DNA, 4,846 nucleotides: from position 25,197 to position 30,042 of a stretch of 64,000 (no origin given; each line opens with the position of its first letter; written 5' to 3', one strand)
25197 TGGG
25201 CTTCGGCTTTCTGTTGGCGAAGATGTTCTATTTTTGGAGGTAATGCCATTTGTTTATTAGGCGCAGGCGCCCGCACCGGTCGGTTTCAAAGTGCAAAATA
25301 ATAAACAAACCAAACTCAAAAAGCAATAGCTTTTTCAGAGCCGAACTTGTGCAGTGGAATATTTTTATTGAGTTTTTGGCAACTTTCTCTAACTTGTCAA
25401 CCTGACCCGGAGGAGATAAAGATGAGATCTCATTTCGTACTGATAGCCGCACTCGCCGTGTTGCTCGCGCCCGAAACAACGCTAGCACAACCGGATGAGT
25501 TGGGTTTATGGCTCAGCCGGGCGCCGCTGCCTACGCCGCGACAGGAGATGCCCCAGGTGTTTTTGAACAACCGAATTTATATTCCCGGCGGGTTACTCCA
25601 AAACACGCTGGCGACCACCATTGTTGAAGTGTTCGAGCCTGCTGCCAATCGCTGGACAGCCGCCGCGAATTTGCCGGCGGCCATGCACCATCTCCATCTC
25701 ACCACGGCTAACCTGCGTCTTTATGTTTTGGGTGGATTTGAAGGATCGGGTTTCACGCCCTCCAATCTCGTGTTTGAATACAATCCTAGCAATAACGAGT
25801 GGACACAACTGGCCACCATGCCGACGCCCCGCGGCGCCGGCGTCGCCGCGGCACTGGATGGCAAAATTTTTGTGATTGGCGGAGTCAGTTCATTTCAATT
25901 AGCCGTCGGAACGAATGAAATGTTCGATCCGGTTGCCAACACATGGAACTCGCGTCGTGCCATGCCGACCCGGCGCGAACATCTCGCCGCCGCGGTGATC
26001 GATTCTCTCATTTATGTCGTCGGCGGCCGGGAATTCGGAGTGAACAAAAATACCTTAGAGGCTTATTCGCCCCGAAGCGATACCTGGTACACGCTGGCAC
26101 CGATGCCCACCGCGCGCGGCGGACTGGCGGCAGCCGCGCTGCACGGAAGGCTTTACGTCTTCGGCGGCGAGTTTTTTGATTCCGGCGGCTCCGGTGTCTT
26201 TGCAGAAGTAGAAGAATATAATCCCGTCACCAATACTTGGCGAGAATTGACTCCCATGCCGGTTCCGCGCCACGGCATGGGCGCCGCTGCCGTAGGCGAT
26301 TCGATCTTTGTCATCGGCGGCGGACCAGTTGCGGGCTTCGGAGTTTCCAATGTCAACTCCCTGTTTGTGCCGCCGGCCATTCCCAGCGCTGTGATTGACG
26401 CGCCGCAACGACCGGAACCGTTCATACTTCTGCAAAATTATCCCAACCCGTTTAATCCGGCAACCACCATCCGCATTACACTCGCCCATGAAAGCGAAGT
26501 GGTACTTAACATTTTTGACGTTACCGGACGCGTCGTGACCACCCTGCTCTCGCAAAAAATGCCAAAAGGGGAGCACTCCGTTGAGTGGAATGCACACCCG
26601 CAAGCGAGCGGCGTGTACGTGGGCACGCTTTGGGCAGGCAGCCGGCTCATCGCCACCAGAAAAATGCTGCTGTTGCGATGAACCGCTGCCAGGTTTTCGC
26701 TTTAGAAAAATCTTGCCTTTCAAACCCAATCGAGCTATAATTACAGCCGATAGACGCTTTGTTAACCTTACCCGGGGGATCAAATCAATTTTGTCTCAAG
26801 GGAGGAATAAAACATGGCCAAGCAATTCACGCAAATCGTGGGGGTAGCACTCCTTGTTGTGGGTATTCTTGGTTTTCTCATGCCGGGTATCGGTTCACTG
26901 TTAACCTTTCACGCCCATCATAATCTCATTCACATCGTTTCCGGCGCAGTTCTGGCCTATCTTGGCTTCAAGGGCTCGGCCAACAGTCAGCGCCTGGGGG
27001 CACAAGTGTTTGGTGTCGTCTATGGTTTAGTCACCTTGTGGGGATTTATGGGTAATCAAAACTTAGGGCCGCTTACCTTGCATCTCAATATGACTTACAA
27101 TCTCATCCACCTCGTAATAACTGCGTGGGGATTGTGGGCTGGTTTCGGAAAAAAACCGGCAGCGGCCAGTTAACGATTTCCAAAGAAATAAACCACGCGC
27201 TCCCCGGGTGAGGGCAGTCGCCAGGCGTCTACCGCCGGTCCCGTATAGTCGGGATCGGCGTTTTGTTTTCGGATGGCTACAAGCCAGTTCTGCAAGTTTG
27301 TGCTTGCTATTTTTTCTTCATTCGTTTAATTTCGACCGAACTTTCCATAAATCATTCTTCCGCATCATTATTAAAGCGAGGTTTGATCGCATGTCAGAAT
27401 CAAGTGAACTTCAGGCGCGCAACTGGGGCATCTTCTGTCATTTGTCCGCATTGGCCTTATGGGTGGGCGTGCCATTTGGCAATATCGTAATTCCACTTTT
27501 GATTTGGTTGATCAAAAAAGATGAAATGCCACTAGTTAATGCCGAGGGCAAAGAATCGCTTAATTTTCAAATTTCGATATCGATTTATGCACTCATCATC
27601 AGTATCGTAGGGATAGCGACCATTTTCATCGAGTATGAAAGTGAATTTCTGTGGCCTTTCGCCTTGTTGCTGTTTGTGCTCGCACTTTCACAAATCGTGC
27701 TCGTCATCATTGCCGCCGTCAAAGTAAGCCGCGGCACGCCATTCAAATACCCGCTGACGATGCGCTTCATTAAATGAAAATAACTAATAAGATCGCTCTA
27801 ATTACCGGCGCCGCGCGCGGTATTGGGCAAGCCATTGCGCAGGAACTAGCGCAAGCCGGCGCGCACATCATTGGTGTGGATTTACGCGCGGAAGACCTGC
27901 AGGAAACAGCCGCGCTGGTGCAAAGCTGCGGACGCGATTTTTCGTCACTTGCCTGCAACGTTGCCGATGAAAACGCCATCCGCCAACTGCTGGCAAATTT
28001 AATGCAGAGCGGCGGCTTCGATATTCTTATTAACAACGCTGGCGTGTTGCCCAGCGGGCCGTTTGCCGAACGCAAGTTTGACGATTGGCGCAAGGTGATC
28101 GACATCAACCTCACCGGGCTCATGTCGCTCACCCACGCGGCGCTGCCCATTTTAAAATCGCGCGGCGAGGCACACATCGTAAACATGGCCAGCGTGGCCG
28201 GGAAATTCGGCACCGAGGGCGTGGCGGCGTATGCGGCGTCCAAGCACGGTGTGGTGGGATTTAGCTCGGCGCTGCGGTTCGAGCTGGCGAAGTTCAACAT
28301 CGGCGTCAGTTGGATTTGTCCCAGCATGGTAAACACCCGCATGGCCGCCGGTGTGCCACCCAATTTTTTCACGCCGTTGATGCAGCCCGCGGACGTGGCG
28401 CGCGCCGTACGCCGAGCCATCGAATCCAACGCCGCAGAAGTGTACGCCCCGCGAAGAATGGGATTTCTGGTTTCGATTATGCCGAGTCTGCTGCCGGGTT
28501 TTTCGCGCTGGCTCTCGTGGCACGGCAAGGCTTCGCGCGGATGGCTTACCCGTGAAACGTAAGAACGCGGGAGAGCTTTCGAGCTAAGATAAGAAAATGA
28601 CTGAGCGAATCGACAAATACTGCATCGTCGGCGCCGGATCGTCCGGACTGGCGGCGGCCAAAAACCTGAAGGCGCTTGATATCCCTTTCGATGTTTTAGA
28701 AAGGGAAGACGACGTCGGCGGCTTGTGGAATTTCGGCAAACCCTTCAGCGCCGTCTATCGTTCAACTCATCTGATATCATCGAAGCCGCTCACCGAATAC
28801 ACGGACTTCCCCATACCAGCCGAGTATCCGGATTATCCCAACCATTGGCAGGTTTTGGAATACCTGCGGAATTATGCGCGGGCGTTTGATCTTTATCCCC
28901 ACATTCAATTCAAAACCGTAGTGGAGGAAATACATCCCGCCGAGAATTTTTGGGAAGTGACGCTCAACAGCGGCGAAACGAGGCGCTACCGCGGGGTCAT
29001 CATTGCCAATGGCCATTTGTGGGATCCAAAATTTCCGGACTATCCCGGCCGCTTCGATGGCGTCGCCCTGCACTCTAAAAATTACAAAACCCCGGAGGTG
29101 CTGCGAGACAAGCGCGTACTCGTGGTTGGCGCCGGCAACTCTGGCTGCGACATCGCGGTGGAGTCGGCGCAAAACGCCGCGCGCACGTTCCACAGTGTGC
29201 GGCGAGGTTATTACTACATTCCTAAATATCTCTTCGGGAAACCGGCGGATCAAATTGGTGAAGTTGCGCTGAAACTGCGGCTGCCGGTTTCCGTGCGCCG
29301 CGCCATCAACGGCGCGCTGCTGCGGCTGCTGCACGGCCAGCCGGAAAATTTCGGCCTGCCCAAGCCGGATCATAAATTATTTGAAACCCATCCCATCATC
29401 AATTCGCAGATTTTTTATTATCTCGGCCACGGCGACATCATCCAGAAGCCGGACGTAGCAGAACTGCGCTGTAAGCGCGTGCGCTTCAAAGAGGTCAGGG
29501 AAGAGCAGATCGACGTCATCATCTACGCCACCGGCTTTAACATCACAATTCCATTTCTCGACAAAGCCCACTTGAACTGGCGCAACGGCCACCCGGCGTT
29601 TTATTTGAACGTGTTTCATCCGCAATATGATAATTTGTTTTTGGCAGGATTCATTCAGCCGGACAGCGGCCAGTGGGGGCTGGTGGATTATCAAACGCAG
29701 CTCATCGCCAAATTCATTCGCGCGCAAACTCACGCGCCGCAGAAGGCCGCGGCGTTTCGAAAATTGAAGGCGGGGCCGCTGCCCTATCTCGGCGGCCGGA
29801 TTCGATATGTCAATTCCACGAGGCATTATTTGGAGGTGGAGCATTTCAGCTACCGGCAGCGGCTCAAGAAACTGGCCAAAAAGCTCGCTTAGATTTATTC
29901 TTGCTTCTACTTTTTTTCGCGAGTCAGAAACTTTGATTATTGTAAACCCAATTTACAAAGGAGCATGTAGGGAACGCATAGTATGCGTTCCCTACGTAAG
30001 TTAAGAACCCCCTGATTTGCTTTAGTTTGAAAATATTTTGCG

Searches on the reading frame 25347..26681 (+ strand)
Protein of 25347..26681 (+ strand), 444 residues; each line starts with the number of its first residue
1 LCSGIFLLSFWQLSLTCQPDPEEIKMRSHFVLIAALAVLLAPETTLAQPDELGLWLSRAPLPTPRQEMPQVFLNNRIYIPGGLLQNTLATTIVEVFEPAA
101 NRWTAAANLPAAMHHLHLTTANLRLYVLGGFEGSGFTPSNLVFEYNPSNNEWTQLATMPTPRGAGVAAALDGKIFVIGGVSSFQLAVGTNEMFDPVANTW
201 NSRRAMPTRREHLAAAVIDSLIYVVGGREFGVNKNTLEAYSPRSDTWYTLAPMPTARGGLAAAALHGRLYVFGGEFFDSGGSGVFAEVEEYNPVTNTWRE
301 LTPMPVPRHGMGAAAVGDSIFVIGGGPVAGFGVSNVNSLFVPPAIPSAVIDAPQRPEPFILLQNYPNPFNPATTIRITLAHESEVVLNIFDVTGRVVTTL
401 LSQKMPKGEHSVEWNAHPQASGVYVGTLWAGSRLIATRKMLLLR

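Call 67: search_protein_families(library=pfam, proteins=[window:25347-26681:+])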
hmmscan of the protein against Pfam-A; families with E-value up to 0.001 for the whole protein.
window:25347-26681:+ (444 aa): 12 families
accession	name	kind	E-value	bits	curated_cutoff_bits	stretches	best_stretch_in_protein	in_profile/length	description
PF01344.31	Kelch_1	-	1.6e-53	178.2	20.1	4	209-254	1-46/46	Kelch motif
PF24681.1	Kelch_KLHDC2_KLHL20_DRC7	-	1.2e-42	146.1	50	2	71-274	5-221/221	KLHDC2/KLHL20/DRC7 Kelch-repeats domain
PF13964.12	Kelch_6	-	9.2e-36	121.1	25.3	3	124-162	13-50/50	Kelch motif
PF07646.21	Kelch_2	-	7.9e-31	104.9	21.3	3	257-305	2-48/48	Kelch motif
PF13415.12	Kelch_3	-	4e-29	100.6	22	2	124-162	3-40/48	Galactose oxidase, central domain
PF25210.1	Kelch_FKB95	-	2e-27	96.9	70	2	110-202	30-122/268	FKB95, Kelch-repeats domain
PF13418.12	Kelch_4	-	2.5e-23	82.2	21.6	2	122-160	12-49/49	Galactose oxidase, central domain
PF24981.1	Beta-prop_ATRN-LZTR1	-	4.7e-23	82.3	50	2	60-274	35-279/289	Attractin/LZTR1 beta-propeller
PF24996.1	NANM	-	5.3e-19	68.7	45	2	244-325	40-124/350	N-acetylneuraminate epimerase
PF13854.13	Kelch_HCF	-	5.8e-08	32.8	113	0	207-274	15-84/345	Host cell factor, Kelch-repeats domain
PF18962.6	Por_Secre_tail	-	2.4e-06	28.2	27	1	365-432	2-66/75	Secretion system C-terminal sorting domain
PF13860.13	FlgD_ig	-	8.6e-05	22.9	27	1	374-417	13-57/79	FlgD Ig-like domain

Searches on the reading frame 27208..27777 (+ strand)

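Call 67: search_protein_families(library=pfam, proteins=[window:27208-27777:+])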
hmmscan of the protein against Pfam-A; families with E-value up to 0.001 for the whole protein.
window:27208-27777:+ (189 aa): 1 family
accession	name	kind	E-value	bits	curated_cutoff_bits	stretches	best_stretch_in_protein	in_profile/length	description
PF09685.15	DUF4870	-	2.8e-33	114.6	25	1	71-188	2-107/107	Domain of unknown function (DUF4870)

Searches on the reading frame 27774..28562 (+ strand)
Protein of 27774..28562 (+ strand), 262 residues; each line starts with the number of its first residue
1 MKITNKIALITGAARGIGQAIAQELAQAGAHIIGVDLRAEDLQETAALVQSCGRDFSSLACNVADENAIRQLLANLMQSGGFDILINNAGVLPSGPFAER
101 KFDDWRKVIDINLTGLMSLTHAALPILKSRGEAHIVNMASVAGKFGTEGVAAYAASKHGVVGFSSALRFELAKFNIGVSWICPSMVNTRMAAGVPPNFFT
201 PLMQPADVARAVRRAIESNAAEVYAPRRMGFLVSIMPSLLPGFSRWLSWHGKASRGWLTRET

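Call 67: search_protein_families(library=pfam, proteins=[window:27774-28562:+])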
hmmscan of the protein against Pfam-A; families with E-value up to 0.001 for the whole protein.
window:27774-28562:+ (262 aa): 5 families
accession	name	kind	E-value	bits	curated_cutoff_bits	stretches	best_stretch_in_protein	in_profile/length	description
PF00106.31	adh_short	-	4e-57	193.3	26.6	1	6-193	1-189/195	short chain dehydrogenase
PF13561.12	adh_short_C2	-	8.3e-45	153.6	27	1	12-211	1-199/236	Enoyl-(Acyl carrier protein) reductase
PF08659.16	KR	-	3.1e-16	60.3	22.6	1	9-157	4-153/180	KR domain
PF01370.27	Epimerase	-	4.6e-06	26.6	20.9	1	8-124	1-103/240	NAD dependent epimerase/dehydratase family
PF23441.1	SDR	-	8.7e-05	22.5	27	1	2-190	4-198/258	SDR-like rossmann domain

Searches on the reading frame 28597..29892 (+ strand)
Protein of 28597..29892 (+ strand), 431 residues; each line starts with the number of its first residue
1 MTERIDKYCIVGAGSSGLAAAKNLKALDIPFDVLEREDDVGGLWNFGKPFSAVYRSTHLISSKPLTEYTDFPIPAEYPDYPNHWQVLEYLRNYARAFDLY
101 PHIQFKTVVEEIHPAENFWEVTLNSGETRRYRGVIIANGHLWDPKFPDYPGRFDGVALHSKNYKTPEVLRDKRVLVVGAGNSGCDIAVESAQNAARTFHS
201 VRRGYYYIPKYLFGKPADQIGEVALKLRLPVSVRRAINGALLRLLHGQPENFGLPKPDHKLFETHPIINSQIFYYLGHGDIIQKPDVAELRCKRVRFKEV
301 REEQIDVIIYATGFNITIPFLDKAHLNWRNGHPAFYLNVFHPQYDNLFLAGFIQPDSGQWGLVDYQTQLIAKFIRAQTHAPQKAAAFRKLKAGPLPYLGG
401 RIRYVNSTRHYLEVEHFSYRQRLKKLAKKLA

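Call 67: search_protein_families(library=pfam, proteins=[window:28597-29892:+])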
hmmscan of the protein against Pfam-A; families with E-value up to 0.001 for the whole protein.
window:28597-29892:+ (431 aa): 10 families
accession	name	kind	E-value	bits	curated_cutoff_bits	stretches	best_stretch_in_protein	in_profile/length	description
PF00743.25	FMO-like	-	8.4e-63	213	22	1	7-386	3-404/532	Flavin-binding monooxygenase-like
PF13738.12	Pyr_redox_3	-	1.1e-29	104.1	30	1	10-197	2-190/305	Pyridine nucleotide-disulphide oxidoreductase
PF07992.20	Pyr_redox_2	-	2.9e-11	43.8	26.1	1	7-192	2-163/291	Pyridine nucleotide-disulphide oxidoreductase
PF13434.12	Lys_Orn_oxgnase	-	1.3e-08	34.8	21.3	1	89-193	100-210/339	L-lysine 6-monooxygenase/L-ornithine 5-monooxygenase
PF13450.12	NAD_binding_8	-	3.3e-07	30.9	21.9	1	10-45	1-36/68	NAD(P)-binding Rossmann-like domain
PF01266.30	DAO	-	2.1e-06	28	27.9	0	8-41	2-35/353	FAD dependent oxidoreductase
PF01946.23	Thi4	-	4.7e-05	23.2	26.2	1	9-53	21-67/235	Thi4 family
PF00070.33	Pyr_redox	-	0.00015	22.6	22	0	9-41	3-35/82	Pyridine nucleotide-disulphide oxidoreductase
PF13454.12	NAD_binding_9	-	0.00033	21.1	21.8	0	10-140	2-154/155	FAD-NAD(P)-binding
PF01593.30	Amino_oxidase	-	0.00099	18.9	19.8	0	16-42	2-28/443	Flavin containing amine oxidoreductase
